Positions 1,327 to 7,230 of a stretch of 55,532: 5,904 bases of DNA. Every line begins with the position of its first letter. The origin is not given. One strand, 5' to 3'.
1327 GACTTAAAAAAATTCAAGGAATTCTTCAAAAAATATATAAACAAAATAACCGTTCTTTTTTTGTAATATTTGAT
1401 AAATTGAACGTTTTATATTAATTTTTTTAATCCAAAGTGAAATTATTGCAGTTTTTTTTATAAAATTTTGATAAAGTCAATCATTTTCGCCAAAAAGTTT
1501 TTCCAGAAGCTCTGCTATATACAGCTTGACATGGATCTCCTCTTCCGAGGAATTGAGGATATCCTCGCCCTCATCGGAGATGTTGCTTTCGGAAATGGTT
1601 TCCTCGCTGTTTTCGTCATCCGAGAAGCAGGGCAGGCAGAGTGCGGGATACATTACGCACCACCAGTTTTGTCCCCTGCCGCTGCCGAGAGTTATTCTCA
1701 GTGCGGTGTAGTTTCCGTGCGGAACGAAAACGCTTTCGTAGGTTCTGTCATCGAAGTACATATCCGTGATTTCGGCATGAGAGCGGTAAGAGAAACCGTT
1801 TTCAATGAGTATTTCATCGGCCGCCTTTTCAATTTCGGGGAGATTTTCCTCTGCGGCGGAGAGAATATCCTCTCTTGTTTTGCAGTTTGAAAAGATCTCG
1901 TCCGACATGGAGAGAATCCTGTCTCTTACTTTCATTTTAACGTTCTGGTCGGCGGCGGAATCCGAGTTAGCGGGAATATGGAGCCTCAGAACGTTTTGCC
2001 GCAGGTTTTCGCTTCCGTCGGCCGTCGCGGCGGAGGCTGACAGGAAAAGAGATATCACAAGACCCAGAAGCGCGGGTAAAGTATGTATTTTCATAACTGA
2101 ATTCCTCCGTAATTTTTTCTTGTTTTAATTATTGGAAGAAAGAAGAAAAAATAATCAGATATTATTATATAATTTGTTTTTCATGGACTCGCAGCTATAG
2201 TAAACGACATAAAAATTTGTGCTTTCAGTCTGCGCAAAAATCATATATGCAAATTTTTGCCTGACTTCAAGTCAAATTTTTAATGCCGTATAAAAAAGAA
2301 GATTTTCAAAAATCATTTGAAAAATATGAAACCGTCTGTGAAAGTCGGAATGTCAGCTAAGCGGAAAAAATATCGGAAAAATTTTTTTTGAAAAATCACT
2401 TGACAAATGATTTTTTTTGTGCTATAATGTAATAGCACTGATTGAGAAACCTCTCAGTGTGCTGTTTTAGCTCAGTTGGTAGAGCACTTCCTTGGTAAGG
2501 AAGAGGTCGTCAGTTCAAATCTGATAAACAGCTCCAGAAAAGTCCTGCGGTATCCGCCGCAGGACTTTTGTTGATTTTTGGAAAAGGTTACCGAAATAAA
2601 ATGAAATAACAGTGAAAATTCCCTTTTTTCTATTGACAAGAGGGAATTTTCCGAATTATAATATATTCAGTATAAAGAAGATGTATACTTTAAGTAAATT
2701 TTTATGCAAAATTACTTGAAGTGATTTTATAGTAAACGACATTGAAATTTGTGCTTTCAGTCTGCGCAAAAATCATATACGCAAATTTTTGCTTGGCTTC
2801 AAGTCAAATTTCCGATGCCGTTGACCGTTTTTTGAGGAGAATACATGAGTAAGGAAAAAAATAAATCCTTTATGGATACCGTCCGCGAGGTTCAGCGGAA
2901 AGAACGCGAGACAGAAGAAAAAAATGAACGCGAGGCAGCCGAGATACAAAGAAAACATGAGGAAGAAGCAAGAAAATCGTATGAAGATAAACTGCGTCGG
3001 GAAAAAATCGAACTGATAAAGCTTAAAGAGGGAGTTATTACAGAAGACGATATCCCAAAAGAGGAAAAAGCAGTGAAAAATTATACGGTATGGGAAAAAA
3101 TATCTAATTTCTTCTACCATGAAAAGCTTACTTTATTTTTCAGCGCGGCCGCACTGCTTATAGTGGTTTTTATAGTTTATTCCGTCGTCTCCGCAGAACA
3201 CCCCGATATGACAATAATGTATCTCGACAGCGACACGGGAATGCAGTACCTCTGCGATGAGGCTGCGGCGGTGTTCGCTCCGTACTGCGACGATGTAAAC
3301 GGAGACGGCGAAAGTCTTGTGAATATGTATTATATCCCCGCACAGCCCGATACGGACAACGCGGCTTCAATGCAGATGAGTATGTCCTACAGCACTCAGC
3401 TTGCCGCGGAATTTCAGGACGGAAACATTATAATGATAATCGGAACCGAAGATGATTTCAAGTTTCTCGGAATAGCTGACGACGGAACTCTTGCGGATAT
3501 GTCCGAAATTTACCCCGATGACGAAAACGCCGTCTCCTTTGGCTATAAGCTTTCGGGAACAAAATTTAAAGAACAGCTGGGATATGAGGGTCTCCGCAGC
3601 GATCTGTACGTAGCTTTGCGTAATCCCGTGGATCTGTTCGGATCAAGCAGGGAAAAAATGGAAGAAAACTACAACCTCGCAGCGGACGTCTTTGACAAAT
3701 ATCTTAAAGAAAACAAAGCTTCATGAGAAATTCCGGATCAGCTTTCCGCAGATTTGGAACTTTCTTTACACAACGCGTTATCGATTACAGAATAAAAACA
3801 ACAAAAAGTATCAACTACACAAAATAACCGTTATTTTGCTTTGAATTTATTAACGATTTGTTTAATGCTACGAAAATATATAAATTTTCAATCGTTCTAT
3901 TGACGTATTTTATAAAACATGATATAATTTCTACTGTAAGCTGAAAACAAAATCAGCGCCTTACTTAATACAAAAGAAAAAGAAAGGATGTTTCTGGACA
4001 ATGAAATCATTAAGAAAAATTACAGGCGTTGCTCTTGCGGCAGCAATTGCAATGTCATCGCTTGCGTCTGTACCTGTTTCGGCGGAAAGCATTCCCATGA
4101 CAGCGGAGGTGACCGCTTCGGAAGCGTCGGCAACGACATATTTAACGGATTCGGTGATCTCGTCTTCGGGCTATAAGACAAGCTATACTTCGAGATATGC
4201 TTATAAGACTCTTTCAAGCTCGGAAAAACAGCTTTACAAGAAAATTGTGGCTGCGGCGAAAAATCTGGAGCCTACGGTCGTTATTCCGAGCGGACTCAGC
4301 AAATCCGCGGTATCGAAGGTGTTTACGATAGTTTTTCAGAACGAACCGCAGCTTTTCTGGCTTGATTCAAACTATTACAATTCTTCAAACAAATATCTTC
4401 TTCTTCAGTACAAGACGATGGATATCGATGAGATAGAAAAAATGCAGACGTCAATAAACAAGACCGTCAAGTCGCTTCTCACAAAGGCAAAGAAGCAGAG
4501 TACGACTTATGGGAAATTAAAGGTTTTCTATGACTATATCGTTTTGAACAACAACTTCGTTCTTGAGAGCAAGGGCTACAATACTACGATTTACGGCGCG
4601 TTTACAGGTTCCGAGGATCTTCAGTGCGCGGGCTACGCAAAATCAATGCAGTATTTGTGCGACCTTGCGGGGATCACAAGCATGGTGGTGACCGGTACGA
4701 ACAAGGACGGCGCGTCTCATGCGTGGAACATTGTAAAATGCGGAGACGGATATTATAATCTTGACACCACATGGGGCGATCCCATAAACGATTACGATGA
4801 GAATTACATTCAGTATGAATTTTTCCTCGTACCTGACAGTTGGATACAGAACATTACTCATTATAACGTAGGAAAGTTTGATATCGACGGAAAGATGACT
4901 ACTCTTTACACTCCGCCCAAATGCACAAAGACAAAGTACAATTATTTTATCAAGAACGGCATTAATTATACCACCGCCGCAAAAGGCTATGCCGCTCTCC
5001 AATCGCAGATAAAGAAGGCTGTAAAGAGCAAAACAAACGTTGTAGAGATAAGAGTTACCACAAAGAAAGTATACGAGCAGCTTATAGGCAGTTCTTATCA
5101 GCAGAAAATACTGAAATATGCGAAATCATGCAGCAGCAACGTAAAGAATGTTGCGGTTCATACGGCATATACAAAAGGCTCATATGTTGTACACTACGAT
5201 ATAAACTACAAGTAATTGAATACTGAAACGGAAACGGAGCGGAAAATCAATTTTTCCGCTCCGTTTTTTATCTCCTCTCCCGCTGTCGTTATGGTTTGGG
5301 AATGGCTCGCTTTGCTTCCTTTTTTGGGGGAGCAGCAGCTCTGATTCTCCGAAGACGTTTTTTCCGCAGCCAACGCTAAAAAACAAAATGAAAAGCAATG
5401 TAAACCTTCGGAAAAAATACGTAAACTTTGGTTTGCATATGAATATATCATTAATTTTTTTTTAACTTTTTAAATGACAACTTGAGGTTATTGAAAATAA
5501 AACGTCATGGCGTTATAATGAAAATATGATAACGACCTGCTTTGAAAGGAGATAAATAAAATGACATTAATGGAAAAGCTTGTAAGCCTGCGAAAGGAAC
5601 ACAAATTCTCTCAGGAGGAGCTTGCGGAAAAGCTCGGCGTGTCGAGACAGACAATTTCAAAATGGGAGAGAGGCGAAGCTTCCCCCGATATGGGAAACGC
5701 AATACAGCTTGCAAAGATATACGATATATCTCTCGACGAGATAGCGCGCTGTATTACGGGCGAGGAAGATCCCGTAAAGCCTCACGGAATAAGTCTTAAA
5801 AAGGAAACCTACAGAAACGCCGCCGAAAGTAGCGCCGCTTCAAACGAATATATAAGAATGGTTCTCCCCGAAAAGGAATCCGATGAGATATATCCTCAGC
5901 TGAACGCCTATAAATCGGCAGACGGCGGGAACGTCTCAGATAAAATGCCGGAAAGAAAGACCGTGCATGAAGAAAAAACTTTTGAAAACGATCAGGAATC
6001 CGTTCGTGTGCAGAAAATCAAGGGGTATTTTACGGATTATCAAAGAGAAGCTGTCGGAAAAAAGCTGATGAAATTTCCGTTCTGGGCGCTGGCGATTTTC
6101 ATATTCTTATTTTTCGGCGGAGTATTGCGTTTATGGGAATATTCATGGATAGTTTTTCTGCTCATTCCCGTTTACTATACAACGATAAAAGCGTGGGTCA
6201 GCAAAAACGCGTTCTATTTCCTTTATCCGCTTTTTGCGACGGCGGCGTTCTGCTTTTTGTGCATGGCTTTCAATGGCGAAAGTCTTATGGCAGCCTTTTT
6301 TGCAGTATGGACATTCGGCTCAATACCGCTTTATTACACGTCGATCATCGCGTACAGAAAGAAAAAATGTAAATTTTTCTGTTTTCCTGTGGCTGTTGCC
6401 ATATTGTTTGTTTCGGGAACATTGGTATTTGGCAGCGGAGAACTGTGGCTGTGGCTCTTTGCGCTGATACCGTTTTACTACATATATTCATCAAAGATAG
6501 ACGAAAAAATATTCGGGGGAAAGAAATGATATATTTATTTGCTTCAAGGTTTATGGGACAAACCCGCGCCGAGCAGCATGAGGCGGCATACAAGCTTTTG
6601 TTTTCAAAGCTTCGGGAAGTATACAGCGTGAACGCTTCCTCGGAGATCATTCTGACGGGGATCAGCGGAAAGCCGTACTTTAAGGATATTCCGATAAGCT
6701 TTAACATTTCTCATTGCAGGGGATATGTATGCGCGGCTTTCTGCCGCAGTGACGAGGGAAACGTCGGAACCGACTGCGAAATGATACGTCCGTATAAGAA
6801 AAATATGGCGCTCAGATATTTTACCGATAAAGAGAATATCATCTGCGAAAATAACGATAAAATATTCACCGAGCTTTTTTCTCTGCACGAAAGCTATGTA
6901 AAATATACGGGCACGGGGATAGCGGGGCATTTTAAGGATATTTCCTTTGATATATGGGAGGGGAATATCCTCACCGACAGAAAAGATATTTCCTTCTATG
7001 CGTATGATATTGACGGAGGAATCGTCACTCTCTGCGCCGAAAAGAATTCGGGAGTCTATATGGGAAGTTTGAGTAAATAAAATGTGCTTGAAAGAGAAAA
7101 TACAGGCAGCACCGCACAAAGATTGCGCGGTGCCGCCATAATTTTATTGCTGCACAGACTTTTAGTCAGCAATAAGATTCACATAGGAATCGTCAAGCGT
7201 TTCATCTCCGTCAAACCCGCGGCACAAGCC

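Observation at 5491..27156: Candidate lipidated RiPP system: Nif11-leader peptides + radical SAM/SPASM + private KS/CLF/KR/ACP + GNAT-type transferases (~21.6 kb)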

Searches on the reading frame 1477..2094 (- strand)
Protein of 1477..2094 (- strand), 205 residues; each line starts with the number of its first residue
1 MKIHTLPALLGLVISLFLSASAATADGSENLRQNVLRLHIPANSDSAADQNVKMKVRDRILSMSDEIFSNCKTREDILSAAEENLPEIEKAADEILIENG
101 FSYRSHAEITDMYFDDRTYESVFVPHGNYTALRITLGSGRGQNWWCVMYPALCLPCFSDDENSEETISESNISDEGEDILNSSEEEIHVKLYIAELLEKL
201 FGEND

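Call 54: search_protein_families(library=pfam, proteins=[window:1477-2094:-], max_evalue=0.001)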
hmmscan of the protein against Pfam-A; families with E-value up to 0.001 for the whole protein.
window:1477-2094:- (205 aa): 1 family
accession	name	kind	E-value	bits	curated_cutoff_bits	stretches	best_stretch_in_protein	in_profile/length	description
PF09551.15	Spore_II_R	-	6.2e-45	153.2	25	1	33-155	2-124/128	Stage II sporulation protein R (spore_II_R)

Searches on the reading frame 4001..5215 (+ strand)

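Call 54: search_protein_families(library=pfam, proteins=[window:4001-5215:+], max_evalue=0.001)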
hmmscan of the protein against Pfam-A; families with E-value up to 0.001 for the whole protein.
window:4001-5215:+ (404 aa): 1 family
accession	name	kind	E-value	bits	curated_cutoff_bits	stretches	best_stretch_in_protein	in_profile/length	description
PF01841.26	Transglut_core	-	3.1e-05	24.7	23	1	164-255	9-107/108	Transglutaminase-like superfamily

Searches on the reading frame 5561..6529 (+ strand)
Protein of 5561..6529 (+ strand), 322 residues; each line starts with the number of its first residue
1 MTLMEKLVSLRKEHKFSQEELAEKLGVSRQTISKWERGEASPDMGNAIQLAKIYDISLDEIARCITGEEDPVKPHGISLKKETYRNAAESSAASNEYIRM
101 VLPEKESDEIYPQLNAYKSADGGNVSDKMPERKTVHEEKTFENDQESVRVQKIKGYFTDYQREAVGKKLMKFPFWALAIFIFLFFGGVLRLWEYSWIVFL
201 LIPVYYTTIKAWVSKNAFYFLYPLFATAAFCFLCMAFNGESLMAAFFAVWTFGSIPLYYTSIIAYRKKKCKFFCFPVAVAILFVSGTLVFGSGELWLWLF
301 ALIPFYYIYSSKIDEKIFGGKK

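Call 7: search_protein_families(library=ncbifam, proteins=[window:5561-6529:+], max_evalue=0.01)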
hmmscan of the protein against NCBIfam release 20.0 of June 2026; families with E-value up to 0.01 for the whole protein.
window:5561-6529:+ (322 aa): 18 families
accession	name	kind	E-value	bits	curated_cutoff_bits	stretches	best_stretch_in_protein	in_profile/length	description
NF041951.1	phage_RstR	subfamily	1.4e-16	60.7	80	1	1-63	1-63/108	RstR family transcriptional repressor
TIGR03070.1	couple_hipB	subfamily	2.6e-09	36.9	71.65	1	7-53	7-53/58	type II toxin-antitoxin system Y4mF family antitoxin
NF003162.0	PRK04140.1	equivalog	3.1e-09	36.3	263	1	5-61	129-185/317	transcriptional regulator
NF007257.0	PRK09706.1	subfamily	6.9e-09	35.6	101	1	2-58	5-61/135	transcriptional repressor DicA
NF052239.1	antitox_spr1629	equivalog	1.3e-08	34.4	335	1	5-90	5-86/377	spr1629 family repressor/antitoxin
TIGR03830.1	CxxCG_CxxCG_HTH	subfamily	1.9e-07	30.9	61.8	1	6-43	69-106/127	type II TA system antitoxin MqsA family protein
TIGR00270.2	TIGR00270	equivalog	3.3e-07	30.3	110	1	10-62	83-135/159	multiprotein bridging factor aMBF1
NF047542.1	telomere_Tap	equivalog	2.9e-06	26.3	600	1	9-99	24-112/695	telomere-associated protein Tap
NF047948.1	male_kill_WMK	equivalog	4.8e-06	26.3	300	1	13-62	173-222/300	WO male-killing family protein Wmk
NF007408.0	PRK09943.1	equivalog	7.3e-06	25.7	211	1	5-62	10-67/185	HTH-type transcriptional regulator PuuR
NF007271.0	PRK09726.1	equivalog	0.00012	22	79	1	4-55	14-62/88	type II toxin-antitoxin system antitoxin HipB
TIGR02937.1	sigma70-ECF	superfamily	0.00051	19.7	42.9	1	6-36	124-154/165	sigma-70 family RNA polymerase sigma factor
NF041575.1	antitoxPezA_Strep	equivalog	0.00093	19.2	290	1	5-44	4-43/158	type II toxin-antitoxin system antitoxin PezA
NF041265.1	NadS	equivalog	0.0014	18.9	60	1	9-53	37-81/94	NadS family protein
NF058600.1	TransRegSco1979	equivalog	0.0016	17.5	350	1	2-63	8-70/280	Sco1979 family transcriptional regulator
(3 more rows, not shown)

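Call 77: search_protein_families(library=pfam, proteins=[window:5561-6529:+], max_evalue=1)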
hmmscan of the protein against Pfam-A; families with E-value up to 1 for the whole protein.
window:5561-6529:+ (322 aa): 35 families (the best 25 are shown)
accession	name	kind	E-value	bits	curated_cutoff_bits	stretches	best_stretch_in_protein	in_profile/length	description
PF01381.28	HTH_3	-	5e-20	71.7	23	1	10-61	4-55/55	Helix-turn-helix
PF12844.13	HTH_19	-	2.2e-10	40.7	30.2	1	5-61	2-58/64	Helix-turn-helix domain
PF13560.12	HTH_31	-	4.3e-10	40.2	27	1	9-62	8-62/64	Helix-turn-helix domain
PF13443.12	HTH_26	-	1.5e-07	32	22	1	7-65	2-61/63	Cro/C1-type HTH DNA-binding domain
PF07022.19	Phage_CI_repr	-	4e-07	30.7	22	1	14-62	10-58/65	Bacteriophage CI repressor helix-turn-helix domain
PF04545.22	Sigma70_r4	-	3.6e-06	26.8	24.1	1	7-36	12-41/50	Sigma-70, region 4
PF08279.18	HTH_11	-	1.3e-05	25.4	25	1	10-34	9-34/55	HTH domain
PF13518.12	HTH_28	-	4.4e-05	23.9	25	1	6-37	4-34/52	Helix-turn-helix domain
PF13384.12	HTH_23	-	0.0002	21.5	24.6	1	10-35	13-37/50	Homeodomain-like domain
PF15943.11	YdaS_toxin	-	0.00033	20.9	30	1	17-41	10-36/65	Bacterial toxin YdaS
PF07037.17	YfeC-like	-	0.0023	18.6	22.9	1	18-39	3-24/122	Transcription regulator YfeC-like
PF08281.18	Sigma70_r4_2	-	0.0028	17.7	25.7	1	7-34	18-45/54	Sigma-70, region 4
PF13545.12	HTH_Crp_2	-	0.011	16.2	27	1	15-34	22-41/70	Crp-like helix-turn-helix domain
PF13022.12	HTH_Tnp_1_2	-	0.012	16.1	27.9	1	13-38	23-49/122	Helix-turn-helix of insertion element transposase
PF17762.8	HTH_ParB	-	0.015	15.9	22.6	1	7-33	12-38/102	ParB HTH domain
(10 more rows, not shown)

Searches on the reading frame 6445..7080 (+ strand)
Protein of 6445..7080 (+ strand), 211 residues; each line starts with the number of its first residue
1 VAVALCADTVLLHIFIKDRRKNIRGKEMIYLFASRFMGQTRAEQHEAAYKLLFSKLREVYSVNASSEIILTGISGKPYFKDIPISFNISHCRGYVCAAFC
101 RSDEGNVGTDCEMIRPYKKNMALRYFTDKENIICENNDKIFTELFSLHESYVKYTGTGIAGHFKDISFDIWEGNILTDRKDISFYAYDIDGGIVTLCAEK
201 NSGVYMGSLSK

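Call 5: search_protein_families(library=pfam, proteins=[window:6445-7080:+], max_evalue=0.01)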
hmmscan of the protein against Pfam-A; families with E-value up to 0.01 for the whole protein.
window:6445-7080:+ (211 aa): 1 family
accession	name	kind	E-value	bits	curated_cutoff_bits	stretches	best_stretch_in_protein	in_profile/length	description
PF01648.25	ACPS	-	6.7e-10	39.4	25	1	107-175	2-83/111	4'-phosphopantetheinyl transferase superfamily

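Call 7: search_protein_families(library=ncbifam, proteins=[window:6445-7080:+], max_evalue=0.01)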
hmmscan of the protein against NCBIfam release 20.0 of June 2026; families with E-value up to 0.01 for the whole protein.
window:6445-7080:+ (211 aa): 4 families
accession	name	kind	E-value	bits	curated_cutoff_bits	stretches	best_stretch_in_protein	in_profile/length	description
NF047349.1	4PPT_AusB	equivalog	1.8e-09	37.3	225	1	75-202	71-192/205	aureusimine biosynthesis 4'-phosphopantetheinyl transferase AusB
NF007676.0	PRK10351.1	equivalog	3.8e-08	33.2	174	1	69-156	51-144/195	4'-phosphopantetheinyl transferase AcpT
NF042922.1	4PPT_HetI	equivalog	9.8e-07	28.3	370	1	71-160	86-184/235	4'-phosphopantetheinyl transferase HetI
TIGR00556.1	pantethn_trn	domain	7.1e-05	22.9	45.35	1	105-181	3-86/128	phosphopantetheine--protein transferase domain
